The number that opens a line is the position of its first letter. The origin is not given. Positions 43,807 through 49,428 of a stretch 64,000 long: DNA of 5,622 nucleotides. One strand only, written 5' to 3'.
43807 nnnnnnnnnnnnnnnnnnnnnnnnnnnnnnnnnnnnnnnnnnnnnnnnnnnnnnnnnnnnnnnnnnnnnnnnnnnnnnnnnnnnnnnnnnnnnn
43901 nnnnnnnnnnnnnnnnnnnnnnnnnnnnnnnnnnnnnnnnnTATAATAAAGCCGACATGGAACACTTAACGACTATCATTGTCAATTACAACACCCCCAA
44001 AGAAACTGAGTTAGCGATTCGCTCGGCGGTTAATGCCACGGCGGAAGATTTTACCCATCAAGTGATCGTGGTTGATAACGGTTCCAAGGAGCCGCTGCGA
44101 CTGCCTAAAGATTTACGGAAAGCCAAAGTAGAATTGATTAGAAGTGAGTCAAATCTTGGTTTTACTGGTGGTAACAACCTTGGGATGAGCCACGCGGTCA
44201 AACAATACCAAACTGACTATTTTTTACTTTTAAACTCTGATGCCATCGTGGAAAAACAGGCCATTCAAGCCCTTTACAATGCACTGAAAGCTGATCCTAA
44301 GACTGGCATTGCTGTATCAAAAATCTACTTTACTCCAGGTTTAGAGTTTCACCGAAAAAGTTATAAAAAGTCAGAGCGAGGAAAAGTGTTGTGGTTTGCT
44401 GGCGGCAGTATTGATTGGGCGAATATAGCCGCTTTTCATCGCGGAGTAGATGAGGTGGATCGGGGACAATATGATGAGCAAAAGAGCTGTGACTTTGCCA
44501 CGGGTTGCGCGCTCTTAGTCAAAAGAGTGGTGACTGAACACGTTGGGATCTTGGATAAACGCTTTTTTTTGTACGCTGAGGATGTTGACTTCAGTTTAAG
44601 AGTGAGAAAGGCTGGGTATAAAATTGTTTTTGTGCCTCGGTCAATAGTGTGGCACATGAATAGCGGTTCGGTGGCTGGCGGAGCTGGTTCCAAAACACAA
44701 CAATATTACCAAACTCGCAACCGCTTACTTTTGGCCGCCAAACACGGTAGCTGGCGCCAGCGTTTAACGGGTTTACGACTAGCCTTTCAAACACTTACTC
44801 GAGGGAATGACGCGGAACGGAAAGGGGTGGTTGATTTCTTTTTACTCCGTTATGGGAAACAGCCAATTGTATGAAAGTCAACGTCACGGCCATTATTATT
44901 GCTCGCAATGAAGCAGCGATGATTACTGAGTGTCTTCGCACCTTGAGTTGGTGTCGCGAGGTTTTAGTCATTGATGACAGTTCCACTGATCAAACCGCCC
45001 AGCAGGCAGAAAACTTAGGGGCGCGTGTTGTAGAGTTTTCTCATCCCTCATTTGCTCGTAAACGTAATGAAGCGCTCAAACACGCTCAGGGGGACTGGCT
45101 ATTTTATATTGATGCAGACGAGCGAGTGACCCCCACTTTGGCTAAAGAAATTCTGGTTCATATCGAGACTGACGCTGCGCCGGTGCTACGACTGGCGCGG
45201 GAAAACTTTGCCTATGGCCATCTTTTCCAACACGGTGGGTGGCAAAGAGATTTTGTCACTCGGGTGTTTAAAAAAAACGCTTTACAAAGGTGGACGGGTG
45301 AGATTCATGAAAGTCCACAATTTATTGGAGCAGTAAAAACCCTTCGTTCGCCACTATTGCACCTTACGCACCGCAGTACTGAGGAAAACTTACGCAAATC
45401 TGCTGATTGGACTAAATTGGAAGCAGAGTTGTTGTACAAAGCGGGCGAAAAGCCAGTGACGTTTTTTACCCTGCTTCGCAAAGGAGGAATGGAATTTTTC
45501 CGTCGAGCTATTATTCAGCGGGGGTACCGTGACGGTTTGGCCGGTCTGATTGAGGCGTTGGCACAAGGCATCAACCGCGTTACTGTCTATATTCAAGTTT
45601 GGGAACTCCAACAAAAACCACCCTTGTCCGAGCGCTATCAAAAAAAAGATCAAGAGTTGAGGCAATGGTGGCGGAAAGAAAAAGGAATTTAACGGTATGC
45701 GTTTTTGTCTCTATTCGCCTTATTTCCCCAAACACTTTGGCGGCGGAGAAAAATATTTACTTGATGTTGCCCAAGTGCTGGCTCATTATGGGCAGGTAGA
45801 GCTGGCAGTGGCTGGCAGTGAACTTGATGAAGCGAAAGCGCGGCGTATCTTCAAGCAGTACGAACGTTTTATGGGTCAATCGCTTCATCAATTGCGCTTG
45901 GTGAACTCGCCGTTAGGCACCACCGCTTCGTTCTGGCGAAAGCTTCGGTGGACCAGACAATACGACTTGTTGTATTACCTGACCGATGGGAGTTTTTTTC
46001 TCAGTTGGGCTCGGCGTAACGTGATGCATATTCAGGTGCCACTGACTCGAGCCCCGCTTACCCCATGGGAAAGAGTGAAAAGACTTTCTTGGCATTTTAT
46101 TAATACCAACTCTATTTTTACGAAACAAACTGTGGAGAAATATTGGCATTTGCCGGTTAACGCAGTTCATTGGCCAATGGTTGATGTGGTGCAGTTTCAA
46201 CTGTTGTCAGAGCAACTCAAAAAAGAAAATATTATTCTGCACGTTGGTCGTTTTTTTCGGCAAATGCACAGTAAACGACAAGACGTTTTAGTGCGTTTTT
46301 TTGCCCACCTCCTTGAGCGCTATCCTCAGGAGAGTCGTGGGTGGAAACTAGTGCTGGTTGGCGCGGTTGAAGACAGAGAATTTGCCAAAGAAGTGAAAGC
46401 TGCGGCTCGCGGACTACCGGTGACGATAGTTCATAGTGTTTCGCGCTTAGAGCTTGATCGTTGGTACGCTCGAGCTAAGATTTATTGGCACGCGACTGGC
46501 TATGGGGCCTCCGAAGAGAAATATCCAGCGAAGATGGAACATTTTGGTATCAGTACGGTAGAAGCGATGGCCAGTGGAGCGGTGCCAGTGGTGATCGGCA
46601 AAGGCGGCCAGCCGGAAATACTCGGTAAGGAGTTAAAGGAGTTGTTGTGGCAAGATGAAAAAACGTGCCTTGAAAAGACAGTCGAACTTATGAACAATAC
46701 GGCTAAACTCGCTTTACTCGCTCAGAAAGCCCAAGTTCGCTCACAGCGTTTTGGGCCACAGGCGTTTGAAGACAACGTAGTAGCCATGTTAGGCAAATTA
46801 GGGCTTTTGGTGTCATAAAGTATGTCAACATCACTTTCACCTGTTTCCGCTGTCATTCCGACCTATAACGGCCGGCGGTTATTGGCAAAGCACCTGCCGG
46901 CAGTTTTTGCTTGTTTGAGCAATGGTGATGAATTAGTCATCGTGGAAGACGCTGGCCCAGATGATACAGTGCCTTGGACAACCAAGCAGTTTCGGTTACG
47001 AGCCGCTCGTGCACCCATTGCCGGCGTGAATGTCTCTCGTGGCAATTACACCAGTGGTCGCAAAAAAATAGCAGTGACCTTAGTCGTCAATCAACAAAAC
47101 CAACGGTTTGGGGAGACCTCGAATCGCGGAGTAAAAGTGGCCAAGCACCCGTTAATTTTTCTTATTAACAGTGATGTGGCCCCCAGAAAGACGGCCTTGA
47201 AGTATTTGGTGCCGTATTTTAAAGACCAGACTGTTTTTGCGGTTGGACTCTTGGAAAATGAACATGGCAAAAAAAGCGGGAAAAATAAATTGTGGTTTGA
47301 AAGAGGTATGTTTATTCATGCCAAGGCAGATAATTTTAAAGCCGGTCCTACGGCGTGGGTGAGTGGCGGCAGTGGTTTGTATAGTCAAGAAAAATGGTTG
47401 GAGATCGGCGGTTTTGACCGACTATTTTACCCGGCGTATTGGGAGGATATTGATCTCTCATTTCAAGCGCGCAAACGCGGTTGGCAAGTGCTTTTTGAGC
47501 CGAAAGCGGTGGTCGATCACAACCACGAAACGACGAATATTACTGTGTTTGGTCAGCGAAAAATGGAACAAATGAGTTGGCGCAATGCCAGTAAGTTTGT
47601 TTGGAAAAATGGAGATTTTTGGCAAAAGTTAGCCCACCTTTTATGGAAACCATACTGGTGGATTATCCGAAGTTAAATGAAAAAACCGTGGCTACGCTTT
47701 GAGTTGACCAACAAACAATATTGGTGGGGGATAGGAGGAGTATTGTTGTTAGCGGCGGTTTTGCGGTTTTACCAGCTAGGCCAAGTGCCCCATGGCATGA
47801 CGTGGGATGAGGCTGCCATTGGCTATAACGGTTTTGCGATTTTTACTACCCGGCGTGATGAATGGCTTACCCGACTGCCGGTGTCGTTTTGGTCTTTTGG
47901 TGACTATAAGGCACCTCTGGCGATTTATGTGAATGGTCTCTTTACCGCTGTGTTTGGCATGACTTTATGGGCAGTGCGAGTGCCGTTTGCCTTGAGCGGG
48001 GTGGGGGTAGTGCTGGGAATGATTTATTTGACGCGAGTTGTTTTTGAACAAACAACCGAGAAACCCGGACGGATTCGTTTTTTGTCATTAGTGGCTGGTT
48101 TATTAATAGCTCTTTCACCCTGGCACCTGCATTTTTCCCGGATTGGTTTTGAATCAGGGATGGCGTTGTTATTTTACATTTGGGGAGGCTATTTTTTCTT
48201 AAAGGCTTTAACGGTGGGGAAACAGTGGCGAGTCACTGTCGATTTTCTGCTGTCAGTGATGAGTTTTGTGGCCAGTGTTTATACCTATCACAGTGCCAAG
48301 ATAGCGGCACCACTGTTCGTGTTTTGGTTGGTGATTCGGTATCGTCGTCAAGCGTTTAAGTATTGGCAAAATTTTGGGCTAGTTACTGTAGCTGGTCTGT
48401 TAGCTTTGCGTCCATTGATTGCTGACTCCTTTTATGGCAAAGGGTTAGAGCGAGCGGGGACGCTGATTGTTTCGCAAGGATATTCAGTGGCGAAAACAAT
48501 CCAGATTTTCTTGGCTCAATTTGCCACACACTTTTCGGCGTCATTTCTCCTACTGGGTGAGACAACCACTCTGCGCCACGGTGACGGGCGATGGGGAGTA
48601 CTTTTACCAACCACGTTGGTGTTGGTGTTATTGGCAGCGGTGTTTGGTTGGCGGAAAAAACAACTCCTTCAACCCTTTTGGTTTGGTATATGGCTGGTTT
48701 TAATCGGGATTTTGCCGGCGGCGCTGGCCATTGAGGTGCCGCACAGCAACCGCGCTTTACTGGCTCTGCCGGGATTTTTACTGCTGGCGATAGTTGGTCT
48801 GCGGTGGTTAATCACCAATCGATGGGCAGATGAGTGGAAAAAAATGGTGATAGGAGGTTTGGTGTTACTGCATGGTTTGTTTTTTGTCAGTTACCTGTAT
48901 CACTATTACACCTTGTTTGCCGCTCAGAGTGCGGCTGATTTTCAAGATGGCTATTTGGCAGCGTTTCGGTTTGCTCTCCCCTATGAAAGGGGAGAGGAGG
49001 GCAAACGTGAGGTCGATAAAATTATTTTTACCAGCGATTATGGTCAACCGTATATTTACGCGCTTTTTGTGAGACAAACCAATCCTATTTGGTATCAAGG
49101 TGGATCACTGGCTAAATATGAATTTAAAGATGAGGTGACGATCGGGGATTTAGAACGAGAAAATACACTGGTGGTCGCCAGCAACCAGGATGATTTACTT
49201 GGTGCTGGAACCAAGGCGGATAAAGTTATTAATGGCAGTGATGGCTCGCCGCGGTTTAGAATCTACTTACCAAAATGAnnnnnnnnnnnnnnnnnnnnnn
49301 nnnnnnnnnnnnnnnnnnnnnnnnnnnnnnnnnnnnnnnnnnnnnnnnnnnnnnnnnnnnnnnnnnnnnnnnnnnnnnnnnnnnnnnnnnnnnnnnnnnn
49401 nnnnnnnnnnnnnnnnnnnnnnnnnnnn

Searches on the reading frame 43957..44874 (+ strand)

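Call 6: search_protein_families(library=pfam, proteins=[window:43957-44874:+], max_evalue=0.001)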
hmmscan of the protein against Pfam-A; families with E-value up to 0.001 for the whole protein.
window:43957-44874:+ (305 aa): 4 families
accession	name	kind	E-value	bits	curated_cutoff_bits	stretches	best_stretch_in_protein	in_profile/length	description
PF00535.33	Glycos_transf_2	-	7e-16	59.1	23.3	1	6-165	2-164/168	Glycosyl transferase family 2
PF13641.12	Glyco_tranf_2_3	-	3e-14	54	27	1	5-239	4-217/230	Glycosyltransferase like family 2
PF13632.12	Glyco_trans_2_3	-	3.1e-07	30.8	27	1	180-239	72-128/198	Glycosyl transferase family group 2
PF13506.12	Glyco_transf_21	-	3.9e-07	30.1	21.7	0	175-235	96-156/174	Glycosyl transferase family 21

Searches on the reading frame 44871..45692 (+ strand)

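Call 6: search_protein_families(library=pfam, proteins=[window:44871-45692:+], max_evalue=0.001)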
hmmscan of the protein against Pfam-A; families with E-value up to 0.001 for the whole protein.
window:44871-45692:+ (273 aa): 3 families
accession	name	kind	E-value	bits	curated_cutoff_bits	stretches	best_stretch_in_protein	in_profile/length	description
PF00535.33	Glycos_transf_2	-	4.2e-19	69.5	23.3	1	7-113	2-120/168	Glycosyl transferase family 2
PF13704.12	Glyco_tranf_2_4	-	6.2e-08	33.5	27.5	1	12-84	1-82/98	Glycosyl transferase family 2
PF10111.15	Glyco_tranf_2_2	-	2.4e-05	24.4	27.3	1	29-90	30-98/276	Glycosyltransferase like family 2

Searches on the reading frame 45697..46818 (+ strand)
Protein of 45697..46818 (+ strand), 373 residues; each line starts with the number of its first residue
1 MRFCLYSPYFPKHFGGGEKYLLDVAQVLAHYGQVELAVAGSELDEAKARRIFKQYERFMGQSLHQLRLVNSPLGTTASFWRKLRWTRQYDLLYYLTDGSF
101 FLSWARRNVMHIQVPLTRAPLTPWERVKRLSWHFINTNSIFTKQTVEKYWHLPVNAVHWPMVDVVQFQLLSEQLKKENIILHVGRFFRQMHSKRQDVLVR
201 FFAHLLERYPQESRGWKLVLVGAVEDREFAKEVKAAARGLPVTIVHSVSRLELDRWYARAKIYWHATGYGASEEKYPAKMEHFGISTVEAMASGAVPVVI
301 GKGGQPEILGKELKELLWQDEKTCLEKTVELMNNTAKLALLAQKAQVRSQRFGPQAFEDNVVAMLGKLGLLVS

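Call 6: search_protein_families(library=pfam, proteins=[window:45697-46818:+], max_evalue=0.001)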
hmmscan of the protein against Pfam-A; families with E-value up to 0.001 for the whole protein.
window:45697-46818:+ (373 aa): 3 families
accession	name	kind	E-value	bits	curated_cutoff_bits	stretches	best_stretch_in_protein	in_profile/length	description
PF00534.26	Glycos_transf_1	-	6.3e-17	62.1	26.4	1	175-320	13-142/172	Glycosyl transferases group 1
PF13692.12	Glyco_trans_1_4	-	1.3e-14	55.1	27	1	178-334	2-142/142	Glycosyl transferases group 1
PF13524.12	Glyco_trans_1_2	-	0.00088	19.7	25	0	204-350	4-130/144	Glycosyl transferase-like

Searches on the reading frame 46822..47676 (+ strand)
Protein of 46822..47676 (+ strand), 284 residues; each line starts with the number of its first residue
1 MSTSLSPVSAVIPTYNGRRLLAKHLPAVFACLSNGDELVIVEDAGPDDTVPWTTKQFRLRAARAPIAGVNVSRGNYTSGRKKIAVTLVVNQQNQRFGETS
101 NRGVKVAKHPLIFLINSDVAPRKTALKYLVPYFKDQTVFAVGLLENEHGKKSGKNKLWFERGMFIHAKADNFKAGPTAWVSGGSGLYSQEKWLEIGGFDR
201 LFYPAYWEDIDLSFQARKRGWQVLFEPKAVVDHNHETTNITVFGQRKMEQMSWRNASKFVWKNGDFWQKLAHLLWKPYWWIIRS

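Call 6: search_protein_families(library=pfam, proteins=[window:46822-47676:+], max_evalue=0.001)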
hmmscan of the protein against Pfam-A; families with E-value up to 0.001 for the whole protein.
window:46822-47676:+ (284 aa): 2 families
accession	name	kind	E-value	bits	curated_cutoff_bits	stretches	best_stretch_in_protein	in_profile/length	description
PF13641.12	Glyco_tranf_2_3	-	1.6e-14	54.9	27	1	8-246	3-224/230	Glycosyltransferase like family 2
PF00535.33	Glycos_transf_2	-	8.4e-11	42.5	23.3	1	9-190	1-162/168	Glycosyl transferase family 2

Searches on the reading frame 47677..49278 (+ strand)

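Call 7: search_protein_families(library=pfam, proteins=[window:47677-49278:+], max_evalue=0.001)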
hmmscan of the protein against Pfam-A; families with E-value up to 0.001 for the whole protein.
window:47677-49278:+ (533 aa): 1 family
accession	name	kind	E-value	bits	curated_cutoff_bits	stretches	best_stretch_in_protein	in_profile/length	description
PF13231.12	PMT_2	-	0.00023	21.8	26.1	1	78-242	2-153/160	Dolichyl-phosphate-mannose-protein mannosyltransferase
